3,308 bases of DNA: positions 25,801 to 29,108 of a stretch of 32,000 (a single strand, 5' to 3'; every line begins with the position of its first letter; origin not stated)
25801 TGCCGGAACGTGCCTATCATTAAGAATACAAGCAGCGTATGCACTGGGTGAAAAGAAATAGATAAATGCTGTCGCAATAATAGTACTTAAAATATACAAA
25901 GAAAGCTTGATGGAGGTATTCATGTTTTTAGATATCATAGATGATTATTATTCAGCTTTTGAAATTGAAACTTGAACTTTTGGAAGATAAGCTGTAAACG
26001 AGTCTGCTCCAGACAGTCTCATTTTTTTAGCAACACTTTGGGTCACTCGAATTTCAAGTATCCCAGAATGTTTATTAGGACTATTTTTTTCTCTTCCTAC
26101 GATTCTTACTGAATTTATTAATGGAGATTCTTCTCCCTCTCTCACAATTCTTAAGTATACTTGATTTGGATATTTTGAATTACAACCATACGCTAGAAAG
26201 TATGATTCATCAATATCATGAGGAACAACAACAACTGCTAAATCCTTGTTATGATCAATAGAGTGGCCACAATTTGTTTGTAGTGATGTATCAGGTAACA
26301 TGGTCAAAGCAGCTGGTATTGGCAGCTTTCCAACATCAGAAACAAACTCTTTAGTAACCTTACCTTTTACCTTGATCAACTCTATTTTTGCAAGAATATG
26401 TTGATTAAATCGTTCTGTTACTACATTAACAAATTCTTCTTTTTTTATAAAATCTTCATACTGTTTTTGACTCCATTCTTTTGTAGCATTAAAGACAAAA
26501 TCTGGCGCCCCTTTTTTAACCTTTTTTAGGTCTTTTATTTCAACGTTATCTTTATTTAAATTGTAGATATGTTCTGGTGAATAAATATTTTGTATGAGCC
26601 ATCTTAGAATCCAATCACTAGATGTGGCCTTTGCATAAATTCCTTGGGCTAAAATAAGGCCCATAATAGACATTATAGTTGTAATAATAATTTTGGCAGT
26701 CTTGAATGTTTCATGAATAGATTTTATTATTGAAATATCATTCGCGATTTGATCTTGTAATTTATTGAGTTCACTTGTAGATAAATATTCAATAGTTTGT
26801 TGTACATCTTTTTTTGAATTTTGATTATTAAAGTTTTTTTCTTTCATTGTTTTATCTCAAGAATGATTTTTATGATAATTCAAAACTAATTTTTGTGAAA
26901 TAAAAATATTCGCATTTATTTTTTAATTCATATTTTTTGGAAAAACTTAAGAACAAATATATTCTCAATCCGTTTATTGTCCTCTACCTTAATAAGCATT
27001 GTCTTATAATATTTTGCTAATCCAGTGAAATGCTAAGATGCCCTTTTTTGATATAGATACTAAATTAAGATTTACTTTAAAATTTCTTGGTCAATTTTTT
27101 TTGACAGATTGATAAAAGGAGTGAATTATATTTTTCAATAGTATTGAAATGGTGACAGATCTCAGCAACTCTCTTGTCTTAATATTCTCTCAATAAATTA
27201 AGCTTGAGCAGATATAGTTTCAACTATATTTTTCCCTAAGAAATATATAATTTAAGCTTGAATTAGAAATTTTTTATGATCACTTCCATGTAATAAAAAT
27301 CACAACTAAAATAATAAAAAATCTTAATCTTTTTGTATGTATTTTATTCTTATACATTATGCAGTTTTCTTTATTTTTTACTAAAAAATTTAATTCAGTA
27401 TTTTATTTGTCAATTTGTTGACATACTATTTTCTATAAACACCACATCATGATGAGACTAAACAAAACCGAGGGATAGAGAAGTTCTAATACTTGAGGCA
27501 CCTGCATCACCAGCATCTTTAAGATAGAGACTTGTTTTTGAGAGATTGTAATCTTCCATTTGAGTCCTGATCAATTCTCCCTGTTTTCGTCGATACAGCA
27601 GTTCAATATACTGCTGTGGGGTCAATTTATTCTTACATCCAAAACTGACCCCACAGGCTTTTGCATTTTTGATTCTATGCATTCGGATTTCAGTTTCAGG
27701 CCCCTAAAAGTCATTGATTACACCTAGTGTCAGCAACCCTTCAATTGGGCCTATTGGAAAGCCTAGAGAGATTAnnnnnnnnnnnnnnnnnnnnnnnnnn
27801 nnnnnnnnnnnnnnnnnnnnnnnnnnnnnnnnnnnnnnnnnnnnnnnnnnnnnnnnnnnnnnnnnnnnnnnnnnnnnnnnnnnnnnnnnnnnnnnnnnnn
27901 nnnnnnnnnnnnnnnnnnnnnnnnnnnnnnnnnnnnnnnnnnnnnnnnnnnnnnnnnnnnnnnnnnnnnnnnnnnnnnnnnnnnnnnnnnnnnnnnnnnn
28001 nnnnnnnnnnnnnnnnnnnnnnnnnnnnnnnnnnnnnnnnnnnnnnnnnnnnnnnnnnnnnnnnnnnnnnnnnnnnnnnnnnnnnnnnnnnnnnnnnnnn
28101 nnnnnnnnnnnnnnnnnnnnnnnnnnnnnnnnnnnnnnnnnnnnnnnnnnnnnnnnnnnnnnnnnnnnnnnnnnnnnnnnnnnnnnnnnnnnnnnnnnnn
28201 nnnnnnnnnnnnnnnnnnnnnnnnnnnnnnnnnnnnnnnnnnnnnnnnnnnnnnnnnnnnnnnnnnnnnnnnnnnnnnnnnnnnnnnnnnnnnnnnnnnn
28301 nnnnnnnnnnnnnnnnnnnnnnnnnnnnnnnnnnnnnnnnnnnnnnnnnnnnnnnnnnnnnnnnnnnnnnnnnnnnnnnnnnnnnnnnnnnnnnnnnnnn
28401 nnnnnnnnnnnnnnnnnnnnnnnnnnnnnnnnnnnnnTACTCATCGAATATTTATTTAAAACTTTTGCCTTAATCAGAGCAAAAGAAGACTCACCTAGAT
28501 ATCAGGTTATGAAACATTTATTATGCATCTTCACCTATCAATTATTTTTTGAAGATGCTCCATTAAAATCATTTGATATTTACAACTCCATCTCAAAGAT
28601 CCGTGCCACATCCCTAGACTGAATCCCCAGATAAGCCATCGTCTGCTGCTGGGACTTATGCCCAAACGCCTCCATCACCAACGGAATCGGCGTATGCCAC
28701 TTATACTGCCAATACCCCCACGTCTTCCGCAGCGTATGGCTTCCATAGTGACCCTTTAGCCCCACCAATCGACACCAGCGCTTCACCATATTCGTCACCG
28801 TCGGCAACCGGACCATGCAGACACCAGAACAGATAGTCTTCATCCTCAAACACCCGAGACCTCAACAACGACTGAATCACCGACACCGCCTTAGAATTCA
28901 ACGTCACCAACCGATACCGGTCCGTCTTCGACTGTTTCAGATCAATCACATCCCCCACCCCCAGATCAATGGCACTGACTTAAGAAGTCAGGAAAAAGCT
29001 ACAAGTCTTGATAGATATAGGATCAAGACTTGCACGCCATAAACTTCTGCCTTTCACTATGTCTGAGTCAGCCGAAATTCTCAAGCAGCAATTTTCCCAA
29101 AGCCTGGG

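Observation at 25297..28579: Extremely AT-rich island with orphan cargo flanked by recombinase debris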

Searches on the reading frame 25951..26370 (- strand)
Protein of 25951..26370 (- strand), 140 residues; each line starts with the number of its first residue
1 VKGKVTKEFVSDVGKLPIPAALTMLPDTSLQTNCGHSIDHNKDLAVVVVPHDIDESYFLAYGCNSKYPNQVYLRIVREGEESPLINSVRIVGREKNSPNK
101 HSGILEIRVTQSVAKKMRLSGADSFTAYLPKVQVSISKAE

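Call 82: search_protein_families(library=pfam, alignment_id=A3, max_evalue=10)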
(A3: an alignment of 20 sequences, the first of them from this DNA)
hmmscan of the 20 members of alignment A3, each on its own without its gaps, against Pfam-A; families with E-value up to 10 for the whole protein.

A. member 1, seq(140 aa): 0 families

B. families by the number of members that match (of 20 scanned): 4 families
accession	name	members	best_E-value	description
PF25629.1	Fimo_NCAP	1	0.053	Fimovirus nucleocapsid protein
PF19299.5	DUF5914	1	0.062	Domain of unknown function (DUF5914)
PF14568.11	SUKH_6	1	0.12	SMI1-KNR4 cell-wall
PF09563.16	RE_LlaJI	1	0.15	LlaJI restriction endonuclease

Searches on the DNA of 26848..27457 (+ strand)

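Call 84: search_dna_similar(query=window:26848-27457:+, collection=plasmids, mode=distant, max_evalue=0.001, max_rows=10)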
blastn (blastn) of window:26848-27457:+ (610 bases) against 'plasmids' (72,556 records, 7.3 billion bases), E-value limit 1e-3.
No match.

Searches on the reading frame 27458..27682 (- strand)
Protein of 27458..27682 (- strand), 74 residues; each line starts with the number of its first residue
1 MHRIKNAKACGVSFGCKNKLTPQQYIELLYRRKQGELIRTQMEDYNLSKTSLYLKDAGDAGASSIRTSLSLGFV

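Call 6: search_protein_families(library=pfam, proteins=[window:27458-27682:-], max_evalue=0.1)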
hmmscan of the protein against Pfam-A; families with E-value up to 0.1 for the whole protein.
window:27458-27682:- (74 aa): 1 family
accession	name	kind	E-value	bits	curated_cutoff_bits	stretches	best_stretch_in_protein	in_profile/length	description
PF02591.20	Zn_ribbon_9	-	0.043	14.4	29.1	1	15-38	4-24/33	C4-type zinc ribbon domain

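Call 7: search_protein_families(library=padloc, proteins=[window:27458-27682:-], max_evalue=1)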
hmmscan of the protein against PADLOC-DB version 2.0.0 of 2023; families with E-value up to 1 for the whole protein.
window:27458-27682:- (74 aa): 0 families

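Call 8: search_protein_families(library=phrogs, proteins=[window:27458-27682:-], max_evalue=1)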
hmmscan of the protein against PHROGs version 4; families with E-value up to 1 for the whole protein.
window:27458-27682:- (74 aa): 1 family
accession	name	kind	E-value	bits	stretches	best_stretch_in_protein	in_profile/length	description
phrog_125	-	DNA, RNA and nucleotide metabolism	0.037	14.6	1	4-53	147-197/254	DNA invertase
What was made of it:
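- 27458..27682 (-): Serine recombinase (resolvase/invertase) C-terminal remnant. Only the last third, with the HTH region, is left. The catalytic domain is missing. A weak PHROG 125 'DNA invertase' hit also appears (call 8).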

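Call 9: search_protein_families(library=ncbifam, proteins=[window:27458-27682:-], max_evalue=1)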
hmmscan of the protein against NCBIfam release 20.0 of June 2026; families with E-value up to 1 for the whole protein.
window:27458-27682:- (74 aa): 0 families

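Call 29: search_solved_structures(query=window:27458-27682:-, max_evalue=10, show_alignments=2)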
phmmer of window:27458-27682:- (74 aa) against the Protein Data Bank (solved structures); distinct sequences matched with E-value up to 10: 0.

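Call 31: search_dna_similar(query=window:27461-27682:-, collection=plasmids, mode=protein, max_evalue=1, max_rows=15)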
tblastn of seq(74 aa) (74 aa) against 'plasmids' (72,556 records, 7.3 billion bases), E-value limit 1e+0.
Records with a match: 30; places in all: 32; records where one place covers at least 80% of the query: 3.
Best place of each record, by identity: 60-80% 2; <60% 28.
By first word of the organism name: Synechocystis 5; Picosynechococcus 4; Sphingomonas 4; Rickettsia 3; Acidiphilium 3; Novosphingobium 1; Sinorhizobium 1; Acaryochloris 1; Pigmentibacter 1; Methylocystis 1; and 6 more.
By predicted mobility (MOB-suite, as given by PLSDB): non-mobilizable 16; conjugative 10; mobilizable 4.
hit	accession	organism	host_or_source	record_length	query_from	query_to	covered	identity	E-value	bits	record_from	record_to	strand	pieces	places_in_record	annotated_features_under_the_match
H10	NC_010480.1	Picosynechococcus sp. PCC 7002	-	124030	1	57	77%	59.3%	2e-10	61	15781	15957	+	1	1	recombinase family protein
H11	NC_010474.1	Picosynechococcus sp. PCC 7002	-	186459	1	57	77%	59.3%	2e-10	61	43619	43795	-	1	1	recombinase family protein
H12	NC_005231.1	Synechocystis sp. PCC 6803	-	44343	1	53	72%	54.7%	8e-9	57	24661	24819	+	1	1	recombinase family protein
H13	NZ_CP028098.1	Synechocystis sp. IPPAS B-1465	axenic culture,Synechocystis sp. GT-L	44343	1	53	72%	54.7%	8e-9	57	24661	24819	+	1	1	recombinase family protein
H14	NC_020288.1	Synechocystis sp. PCC 6803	-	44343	1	53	72%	54.7%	8e-9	57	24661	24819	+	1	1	recombinase family protein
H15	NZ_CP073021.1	Synechocystis sp. PCC 6803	cell culture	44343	1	53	72%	54.7%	8e-9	57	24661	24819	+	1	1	recombinase family protein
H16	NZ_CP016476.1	Picosynechococcus sp. PCC 7003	cell culture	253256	1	53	72%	52.8%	7e-7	51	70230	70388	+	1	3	recombinase family protein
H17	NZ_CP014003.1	Picosynechococcus sp. PCC 73109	cell culture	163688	1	43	58%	60.5%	4e-5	46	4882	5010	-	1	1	none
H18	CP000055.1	Rickettsia felis URRWXCal2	-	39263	4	53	68%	48.0%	7e-5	45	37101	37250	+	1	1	Site-specific recombinases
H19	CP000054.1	Rickettsia felis URRWXCal2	-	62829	4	53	68%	48.0%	7e-5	45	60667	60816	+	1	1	Site-specific recombinases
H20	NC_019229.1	Rickettsia felis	Liposcelis bostrychophila (booklouse)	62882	4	53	68%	48.0%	7e-5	45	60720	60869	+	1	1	recombinase family protein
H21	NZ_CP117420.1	Novosphingobium humi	Single cell,Soil from military shooting ...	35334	7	72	89%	35.3%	1e-1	36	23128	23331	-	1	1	recombinase family protein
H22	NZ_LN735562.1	Sinorhizobium fredii HH103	-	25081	7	52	62%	50.0%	3e-4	44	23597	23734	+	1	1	recombinase family protein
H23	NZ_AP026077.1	Acaryochloris marina MBIC10699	cell culture,Ascidian, Diplosoma similis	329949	37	73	50%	61.9%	2e-5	47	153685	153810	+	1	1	none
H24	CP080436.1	Sphingomonas sp. DS-9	-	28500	7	69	85%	35.9%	3e-1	35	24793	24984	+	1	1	record has no annotation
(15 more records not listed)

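Call 108: get_annotated_region(hit=H10, flank=1200)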
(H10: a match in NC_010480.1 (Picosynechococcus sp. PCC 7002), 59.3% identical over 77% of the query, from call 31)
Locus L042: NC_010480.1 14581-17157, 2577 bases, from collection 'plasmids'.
description: Picosynechococcus sp. PCC 7002 plasmid pAQ6, complete sequence
organism: Picosynechococcus sp. PCC 7002 (NCBI taxid 32049)
taxonomy: Bacteria; Cyanobacteriota; Cyanophyceae; Chroococcales; Geminocystaceae; Picosynechococcus; Picosynechococcus sp. PCC 7002
host: -; source: -; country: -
typing (MOB-suite, as given by PLSDB): mobilizable; relaxase MOBF
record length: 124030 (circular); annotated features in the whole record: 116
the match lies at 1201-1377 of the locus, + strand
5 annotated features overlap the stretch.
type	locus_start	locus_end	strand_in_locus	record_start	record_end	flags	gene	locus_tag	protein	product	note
CDS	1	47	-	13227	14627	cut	-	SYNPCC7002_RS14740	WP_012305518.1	ISKra4-like element ISSysp7 family transposase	-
CDS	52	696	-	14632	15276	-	-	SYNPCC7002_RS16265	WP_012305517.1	plasmid pRiA4b ORF-3 family protein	-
CDS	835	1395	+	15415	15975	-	-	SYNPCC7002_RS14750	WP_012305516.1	recombinase family protein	GO:0006310 - DNA recombination [Evidence IEA]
CDS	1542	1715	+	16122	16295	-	-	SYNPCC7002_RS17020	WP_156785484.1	hypothetical protein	-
CDS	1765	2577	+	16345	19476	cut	-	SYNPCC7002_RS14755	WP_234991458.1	DUF499 domain-containing protein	-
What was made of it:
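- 27458..27682 (-): The match covers residues about 123-181 of 186 (calls 31, 108).
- On Serine recombinase (resolvase/invertase): Just 92 nt separate it from the upstream gene (calls 31, 108).
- Checked: Residues 1-57 of the 74-aa ORF at 27458-27682 are 59% identical to the C-terminal third of cyanobacterial plasmid 'recombinase family proteins' (tblastn E 2e-10; calls 31, 108).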

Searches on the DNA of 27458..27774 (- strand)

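Call 30: search_dna_similar(query=window:27458-27774:-, collection=plasmids, mode=distant, max_evalue=0.01, max_rows=10)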
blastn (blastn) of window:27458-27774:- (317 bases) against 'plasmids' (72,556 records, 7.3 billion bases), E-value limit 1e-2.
Records with a match: 9; places in all: 16; records where one place covers at least 80% of the query: 0.
Best place of each record, by identity: 90-95% 2; 80-90% 6; 60-80% 1.
By first word of the organism name: Acaryochloris 9.
By predicted mobility (MOB-suite, as given by PLSDB): conjugative 4; non-mobilizable 4; mobilizable 1.
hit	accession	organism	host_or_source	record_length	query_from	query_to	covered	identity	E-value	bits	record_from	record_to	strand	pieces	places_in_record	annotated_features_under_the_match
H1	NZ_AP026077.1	Acaryochloris marina MBIC10699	cell culture,Ascidian, Diplosoma similis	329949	204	312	34%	72.6%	5e-11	76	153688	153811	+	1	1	none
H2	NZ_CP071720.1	Acaryochloris sp. 'Moss Beach'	culture,intertidal zone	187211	11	81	22%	83.1%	5e-11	75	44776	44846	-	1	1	hypothetical protein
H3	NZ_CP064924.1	Acaryochloris marina S15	cell culture,surface of Pikea pinnata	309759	13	82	22%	84.3%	1e-11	78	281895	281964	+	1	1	none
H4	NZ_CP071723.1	Acaryochloris sp. 'Moss Beach'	culture,intertidal zone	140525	24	82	19%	93.2%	2e-15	90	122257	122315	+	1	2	none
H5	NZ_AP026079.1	Acaryochloris marina MBIC10699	cell culture,Ascidian, Diplosoma similis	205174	24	82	19%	93.2%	2e-15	90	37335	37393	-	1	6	none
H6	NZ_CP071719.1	Acaryochloris sp. 'Moss Beach'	culture,intertidal zone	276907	18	82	21%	84.6%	2e-10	73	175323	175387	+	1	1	putative dsRNA-binding protein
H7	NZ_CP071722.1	Acaryochloris sp. 'Moss Beach'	culture,intertidal zone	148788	20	82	20%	84.1%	2e-9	70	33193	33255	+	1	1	hypothetical protein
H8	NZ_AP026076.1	Acaryochloris marina MBIC10699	cell culture,Ascidian, Diplosoma similis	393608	24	82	19%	86.4%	6e-10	72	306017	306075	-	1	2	none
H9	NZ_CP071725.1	Acaryochloris sp. 'Moss Beach'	culture,intertidal zone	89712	24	82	19%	84.7%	2e-8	67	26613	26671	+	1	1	hypothetical protein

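Call 56: get_annotated_region(hit=H5, flank=2500)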
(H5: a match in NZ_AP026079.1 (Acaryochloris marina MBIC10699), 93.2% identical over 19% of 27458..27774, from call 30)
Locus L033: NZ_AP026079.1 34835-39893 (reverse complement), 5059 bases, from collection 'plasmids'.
description: Acaryochloris marina MBIC10699 plasmid pREC4, complete sequence
organism: Acaryochloris marina MBIC10699 (NCBI taxid 2954813)
taxonomy: Bacteria; Cyanobacteriota; Cyanophyceae; Acaryochloridales; Acaryochloridaceae; Acaryochloris; Acaryochloris marina; Acaryochloris marina MBIC10699
host: -; source: cell culture,Ascidian, Diplosoma similis; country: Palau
typing (MOB-suite, as given by PLSDB): conjugative; relaxase MOBF; mating-pair formation MPF_T
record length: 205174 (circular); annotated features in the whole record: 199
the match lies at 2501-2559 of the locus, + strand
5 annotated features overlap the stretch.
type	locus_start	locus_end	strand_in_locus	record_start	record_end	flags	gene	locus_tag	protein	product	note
CDS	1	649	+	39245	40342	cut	-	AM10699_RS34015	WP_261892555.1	2-phospho-L-lactate transferase CofD family protein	-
CDS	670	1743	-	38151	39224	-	-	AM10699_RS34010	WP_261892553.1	nucleotide-binding protein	-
CDS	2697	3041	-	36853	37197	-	-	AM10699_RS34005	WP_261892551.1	hypothetical protein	-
CDS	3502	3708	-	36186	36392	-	-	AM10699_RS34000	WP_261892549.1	NAD(P)-binding protein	-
CDS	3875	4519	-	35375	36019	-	-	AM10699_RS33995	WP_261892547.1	hypothetical protein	-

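Call 57: get_annotated_region(hit=H1, flank=3000)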
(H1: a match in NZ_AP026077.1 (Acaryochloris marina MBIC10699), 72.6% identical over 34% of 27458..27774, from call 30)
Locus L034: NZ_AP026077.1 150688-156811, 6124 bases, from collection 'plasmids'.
description: Acaryochloris marina MBIC10699 plasmid pREC2, complete sequence
organism: Acaryochloris marina MBIC10699 (NCBI taxid 2954813)
taxonomy: Bacteria; Cyanobacteriota; Cyanophyceae; Acaryochloridales; Acaryochloridaceae; Acaryochloris; Acaryochloris marina; Acaryochloris marina MBIC10699
host: -; source: cell culture,Ascidian, Diplosoma similis; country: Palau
typing (MOB-suite, as given by PLSDB): conjugative; relaxase MOBF; mating-pair formation MPF_T
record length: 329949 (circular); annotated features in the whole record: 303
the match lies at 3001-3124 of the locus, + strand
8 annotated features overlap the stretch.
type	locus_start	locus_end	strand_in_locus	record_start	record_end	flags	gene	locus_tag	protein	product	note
CDS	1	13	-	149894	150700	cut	-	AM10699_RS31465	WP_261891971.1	SDR family oxidoreductase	-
CDS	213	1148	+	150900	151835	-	-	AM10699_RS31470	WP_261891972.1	LysR family transcriptional regulator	GO:0006355 - regulation of DNA-templated transcription [Evidence IEA]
CDS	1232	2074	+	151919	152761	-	-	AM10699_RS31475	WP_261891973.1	Rpn family recombination-promoting nuclease/putative transposase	-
CDS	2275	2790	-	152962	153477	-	-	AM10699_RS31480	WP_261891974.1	hypothetical protein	-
CDS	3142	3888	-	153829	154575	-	-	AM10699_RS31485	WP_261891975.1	SDR family oxidoreductase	-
CDS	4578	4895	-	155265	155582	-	-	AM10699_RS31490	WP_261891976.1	putative quinol monooxygenase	-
CDS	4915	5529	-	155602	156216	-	-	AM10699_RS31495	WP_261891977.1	GNAT family N-acetyltransferase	-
CDS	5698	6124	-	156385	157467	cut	-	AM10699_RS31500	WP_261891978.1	class I SAM-dependent methyltransferase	-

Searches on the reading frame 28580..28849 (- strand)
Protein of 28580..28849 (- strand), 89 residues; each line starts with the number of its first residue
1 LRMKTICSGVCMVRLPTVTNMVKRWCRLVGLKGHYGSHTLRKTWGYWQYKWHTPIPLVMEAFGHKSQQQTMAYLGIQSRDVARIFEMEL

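Call 6: search_protein_families(library=pfam, proteins=[window:28580-28849:-], max_evalue=0.1)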
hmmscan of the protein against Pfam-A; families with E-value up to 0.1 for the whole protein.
window:28580-28849:- (89 aa): 1 family
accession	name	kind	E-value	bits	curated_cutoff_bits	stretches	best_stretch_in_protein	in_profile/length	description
PF00589.27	Phage_integrase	-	1.6e-09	38.2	27.1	1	17-74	109-166/172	Phage integrase family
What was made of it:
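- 28580..28965 (-): 3' part of a plasmid-type small tyrosine recombinase pseudogene. It contains a frameshift. Pfam Phage_integrase (call 6).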

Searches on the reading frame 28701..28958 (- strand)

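Call 6: search_protein_families(library=pfam, proteins=[window:28701-28958:-], max_evalue=0.1)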
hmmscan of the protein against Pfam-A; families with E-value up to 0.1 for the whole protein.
window:28701-28958:- (85 aa): 1 family
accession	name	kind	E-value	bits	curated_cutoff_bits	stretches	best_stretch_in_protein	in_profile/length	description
PF00589.27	Phage_integrase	-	0.084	13.1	27.1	1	4-45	55-98/172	Phage integrase family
